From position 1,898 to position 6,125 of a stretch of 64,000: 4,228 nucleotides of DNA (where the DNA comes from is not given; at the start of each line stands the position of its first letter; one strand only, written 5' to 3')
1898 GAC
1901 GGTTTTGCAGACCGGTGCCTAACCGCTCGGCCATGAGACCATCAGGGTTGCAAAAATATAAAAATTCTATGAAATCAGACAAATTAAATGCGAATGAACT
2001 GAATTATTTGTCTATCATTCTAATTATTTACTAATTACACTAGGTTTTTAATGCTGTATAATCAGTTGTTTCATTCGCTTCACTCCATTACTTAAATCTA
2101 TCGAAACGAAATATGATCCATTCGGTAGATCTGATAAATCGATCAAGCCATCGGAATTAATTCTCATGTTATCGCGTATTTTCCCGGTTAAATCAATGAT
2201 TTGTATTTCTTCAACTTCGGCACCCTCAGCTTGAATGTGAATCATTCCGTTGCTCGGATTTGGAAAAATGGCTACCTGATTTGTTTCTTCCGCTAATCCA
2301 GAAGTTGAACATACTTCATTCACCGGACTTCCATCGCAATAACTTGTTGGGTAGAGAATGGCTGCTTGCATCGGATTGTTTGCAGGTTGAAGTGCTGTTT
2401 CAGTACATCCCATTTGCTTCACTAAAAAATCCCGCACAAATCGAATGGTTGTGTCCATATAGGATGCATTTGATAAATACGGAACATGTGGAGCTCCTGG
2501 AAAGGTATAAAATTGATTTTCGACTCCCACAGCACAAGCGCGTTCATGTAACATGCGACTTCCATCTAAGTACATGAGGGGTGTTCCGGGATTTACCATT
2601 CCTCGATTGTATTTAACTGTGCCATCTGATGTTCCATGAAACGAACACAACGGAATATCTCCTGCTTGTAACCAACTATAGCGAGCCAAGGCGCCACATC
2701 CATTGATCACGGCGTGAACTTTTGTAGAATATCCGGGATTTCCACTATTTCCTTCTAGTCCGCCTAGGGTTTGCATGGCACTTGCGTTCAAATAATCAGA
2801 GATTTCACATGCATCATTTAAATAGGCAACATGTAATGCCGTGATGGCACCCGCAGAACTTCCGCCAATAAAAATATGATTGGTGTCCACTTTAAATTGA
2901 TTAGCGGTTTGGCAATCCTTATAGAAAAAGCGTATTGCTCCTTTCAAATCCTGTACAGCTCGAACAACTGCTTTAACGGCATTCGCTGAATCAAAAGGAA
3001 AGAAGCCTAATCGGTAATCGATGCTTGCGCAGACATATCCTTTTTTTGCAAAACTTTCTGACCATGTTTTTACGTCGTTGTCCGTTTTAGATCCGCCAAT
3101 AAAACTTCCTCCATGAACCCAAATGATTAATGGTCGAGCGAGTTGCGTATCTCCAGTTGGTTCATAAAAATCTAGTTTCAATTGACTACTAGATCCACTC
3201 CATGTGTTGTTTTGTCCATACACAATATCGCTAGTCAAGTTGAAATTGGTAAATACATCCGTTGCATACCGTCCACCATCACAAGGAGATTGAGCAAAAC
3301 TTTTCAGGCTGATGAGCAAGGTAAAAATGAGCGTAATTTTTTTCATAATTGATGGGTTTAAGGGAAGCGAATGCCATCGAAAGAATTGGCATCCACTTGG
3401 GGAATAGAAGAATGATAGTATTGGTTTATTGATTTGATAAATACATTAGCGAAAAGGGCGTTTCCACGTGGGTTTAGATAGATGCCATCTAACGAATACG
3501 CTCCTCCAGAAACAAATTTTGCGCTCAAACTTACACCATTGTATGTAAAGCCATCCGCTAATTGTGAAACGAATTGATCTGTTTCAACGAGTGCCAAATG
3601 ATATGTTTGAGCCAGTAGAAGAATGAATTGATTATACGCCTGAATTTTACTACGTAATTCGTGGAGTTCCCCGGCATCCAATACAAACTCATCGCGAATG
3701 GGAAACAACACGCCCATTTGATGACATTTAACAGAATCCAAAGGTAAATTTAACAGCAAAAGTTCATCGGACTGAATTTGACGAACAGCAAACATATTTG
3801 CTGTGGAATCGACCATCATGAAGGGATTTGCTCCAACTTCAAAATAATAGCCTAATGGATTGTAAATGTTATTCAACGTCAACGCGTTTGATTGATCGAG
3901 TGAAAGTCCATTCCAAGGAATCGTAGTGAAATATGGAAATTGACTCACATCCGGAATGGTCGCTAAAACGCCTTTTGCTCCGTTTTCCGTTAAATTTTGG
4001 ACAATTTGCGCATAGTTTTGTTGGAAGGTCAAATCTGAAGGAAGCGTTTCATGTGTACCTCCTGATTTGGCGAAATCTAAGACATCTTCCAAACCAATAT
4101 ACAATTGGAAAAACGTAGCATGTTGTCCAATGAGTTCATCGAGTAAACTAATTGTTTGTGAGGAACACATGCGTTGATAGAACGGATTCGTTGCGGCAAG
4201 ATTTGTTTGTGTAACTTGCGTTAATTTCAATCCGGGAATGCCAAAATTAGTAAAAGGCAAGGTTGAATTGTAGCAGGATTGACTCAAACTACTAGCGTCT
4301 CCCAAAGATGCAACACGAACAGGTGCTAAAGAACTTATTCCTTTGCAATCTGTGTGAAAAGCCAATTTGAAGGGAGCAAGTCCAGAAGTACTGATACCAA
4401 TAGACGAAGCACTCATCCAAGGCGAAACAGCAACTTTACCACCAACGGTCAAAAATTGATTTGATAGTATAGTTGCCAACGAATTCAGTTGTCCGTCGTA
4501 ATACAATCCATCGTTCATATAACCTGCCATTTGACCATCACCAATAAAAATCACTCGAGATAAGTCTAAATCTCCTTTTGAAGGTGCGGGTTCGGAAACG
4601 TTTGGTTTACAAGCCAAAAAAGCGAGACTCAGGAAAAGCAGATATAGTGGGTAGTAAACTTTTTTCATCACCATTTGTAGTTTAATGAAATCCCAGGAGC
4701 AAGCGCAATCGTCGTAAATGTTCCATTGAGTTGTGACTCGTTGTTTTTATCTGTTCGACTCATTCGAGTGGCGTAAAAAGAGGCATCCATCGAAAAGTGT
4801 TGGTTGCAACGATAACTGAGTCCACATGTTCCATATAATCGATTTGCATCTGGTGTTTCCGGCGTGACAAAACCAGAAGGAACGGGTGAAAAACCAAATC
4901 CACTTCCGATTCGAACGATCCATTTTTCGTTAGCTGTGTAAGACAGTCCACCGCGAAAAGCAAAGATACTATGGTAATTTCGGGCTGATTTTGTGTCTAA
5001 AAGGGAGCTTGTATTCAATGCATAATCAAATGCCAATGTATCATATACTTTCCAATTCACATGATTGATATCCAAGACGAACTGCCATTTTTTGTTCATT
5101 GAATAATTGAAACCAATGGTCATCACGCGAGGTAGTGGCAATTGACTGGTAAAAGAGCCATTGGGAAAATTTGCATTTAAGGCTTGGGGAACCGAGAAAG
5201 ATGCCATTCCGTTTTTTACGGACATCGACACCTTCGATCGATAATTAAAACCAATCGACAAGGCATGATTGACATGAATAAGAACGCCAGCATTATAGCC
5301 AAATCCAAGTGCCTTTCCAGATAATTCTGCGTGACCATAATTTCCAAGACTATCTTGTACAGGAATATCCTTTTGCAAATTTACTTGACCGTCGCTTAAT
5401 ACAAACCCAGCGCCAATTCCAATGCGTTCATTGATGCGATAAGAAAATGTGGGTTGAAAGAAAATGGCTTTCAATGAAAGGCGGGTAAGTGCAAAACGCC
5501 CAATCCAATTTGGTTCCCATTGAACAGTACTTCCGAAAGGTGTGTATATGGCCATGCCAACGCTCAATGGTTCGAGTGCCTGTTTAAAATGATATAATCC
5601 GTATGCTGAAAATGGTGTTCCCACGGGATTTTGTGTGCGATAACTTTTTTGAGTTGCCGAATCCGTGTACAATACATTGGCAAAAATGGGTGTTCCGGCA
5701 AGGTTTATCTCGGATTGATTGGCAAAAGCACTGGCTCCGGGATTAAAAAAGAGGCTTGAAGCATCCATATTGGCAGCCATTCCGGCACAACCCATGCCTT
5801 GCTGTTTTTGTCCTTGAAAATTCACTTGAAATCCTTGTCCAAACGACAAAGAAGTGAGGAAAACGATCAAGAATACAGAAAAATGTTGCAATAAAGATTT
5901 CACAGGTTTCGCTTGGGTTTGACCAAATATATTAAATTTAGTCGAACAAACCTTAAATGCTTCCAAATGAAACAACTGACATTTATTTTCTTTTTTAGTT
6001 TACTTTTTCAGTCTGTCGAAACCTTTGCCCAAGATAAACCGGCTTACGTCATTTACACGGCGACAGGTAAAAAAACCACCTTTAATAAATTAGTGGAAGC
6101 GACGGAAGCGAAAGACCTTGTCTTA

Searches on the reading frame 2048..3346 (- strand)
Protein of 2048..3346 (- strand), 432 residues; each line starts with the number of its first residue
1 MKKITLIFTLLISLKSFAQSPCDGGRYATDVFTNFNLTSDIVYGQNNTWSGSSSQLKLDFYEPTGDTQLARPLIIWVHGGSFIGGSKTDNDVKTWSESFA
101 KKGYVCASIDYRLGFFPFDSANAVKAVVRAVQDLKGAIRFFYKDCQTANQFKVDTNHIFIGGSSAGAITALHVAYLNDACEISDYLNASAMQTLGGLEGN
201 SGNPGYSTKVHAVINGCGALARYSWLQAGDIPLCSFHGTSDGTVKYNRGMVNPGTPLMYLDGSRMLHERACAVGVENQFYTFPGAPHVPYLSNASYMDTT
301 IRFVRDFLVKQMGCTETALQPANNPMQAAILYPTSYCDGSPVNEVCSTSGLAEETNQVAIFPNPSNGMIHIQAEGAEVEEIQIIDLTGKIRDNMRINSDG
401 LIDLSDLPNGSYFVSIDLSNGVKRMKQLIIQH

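Call 71: search_protein_families(library=pfam, proteins=[window:2048-3346:-], max_evalue=0.00001)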
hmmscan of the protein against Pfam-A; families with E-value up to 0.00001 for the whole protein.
window:2048-3346:- (432 aa): 4 families
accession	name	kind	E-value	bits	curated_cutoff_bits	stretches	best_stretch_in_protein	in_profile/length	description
PF20434.5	BD-FAE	-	8.4e-23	81.4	26.8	1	58-197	1-115/215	BD-FAE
PF18962.6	Por_Secre_tail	-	1.7e-12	47.9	27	1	360-430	1-75/75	Secretion system C-terminal sorting domain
PF07859.19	Abhydrolase_3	-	4.1e-10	40.2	25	1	74-288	1-207/210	alpha/beta hydrolase fold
PF00135.34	COesterase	-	1e-09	38.3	27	1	51-170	81-197/515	Carboxylesterase family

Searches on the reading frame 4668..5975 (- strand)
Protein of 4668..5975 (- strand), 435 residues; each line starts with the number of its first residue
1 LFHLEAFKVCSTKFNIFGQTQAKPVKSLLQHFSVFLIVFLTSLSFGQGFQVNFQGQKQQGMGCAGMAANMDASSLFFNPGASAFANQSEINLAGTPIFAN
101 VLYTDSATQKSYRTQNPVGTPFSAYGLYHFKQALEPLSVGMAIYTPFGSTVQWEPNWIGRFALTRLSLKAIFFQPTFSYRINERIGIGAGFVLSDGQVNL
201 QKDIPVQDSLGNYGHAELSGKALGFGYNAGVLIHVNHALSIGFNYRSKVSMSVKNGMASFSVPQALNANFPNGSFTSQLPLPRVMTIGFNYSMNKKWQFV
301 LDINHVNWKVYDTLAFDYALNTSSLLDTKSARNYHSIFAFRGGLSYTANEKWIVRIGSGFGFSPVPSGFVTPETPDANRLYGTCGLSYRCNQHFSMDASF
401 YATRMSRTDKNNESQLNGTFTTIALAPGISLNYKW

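Call 71: search_protein_families(library=pfam, proteins=[window:4668-5975:-], max_evalue=0.00001)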
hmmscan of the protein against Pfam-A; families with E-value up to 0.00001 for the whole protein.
window:4668-5975:- (435 aa): 2 families
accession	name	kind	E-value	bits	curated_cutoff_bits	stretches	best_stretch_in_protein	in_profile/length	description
PF03349.22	Toluene_X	-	1.5e-49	169.1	29.7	1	38-425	2-411/421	Outer membrane protein transport protein (OMPP1/FadL/TodX)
PF13505.12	OMP_b-brl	-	2.1e-06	28.5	28.7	0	178-261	92-170/175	Outer membrane protein beta-barrel domain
